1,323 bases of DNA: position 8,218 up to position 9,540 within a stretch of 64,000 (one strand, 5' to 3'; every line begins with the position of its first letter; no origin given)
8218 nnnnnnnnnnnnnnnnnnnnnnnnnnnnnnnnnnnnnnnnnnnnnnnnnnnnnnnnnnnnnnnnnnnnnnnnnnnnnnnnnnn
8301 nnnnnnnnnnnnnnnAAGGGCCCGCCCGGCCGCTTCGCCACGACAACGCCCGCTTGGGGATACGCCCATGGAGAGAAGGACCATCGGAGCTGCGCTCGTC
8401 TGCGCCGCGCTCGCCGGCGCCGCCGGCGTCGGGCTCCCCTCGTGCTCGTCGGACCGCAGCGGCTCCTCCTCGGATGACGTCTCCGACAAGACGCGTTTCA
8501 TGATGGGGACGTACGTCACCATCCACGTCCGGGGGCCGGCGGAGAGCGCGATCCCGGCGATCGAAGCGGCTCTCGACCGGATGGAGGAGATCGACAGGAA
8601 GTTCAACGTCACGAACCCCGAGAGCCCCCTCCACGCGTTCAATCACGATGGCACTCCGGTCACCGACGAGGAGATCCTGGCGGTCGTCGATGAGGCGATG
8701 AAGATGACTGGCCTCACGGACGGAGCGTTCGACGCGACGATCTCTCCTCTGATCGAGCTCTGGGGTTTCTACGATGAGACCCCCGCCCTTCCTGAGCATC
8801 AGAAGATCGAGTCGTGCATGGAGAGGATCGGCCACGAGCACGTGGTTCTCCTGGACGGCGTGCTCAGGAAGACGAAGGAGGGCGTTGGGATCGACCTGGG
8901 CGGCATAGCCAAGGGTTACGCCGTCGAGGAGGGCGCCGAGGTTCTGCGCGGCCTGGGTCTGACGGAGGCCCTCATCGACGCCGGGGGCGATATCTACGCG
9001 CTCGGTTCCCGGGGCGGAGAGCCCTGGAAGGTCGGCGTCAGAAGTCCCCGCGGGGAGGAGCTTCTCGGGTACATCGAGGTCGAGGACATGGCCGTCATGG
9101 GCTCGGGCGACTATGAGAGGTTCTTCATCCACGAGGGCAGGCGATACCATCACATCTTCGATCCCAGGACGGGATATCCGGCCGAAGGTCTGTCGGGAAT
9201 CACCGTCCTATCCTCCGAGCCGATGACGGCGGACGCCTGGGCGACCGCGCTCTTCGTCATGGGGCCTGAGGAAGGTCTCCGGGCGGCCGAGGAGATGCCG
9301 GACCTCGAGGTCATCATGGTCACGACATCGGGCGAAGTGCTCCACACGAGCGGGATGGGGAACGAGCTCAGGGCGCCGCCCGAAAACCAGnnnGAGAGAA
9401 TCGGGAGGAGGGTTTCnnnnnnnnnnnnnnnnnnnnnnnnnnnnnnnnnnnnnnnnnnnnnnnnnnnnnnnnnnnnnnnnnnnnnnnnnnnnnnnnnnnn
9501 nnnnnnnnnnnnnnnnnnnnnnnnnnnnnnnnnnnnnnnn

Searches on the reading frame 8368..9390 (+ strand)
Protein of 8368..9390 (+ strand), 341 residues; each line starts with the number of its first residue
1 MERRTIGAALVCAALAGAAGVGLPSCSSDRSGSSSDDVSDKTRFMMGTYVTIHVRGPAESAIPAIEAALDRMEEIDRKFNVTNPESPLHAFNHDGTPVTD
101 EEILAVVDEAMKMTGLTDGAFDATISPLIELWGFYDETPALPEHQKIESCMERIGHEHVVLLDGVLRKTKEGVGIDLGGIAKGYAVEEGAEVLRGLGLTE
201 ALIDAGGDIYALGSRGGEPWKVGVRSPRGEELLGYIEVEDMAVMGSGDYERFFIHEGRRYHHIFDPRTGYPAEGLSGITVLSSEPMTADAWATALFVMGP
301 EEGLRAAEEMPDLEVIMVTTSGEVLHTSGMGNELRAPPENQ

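Call 61: search_protein_families(library=pfam, proteins=[window:8368-9390:+], max_evalue=0.00001)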
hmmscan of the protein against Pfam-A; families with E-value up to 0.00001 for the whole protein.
window:8368-9390:+ (341 aa): 1 family
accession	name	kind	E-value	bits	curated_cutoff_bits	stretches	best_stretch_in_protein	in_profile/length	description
PF02424.20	ApbE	-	3.9e-84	282.7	25.6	1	46-317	1-266/266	ApbE family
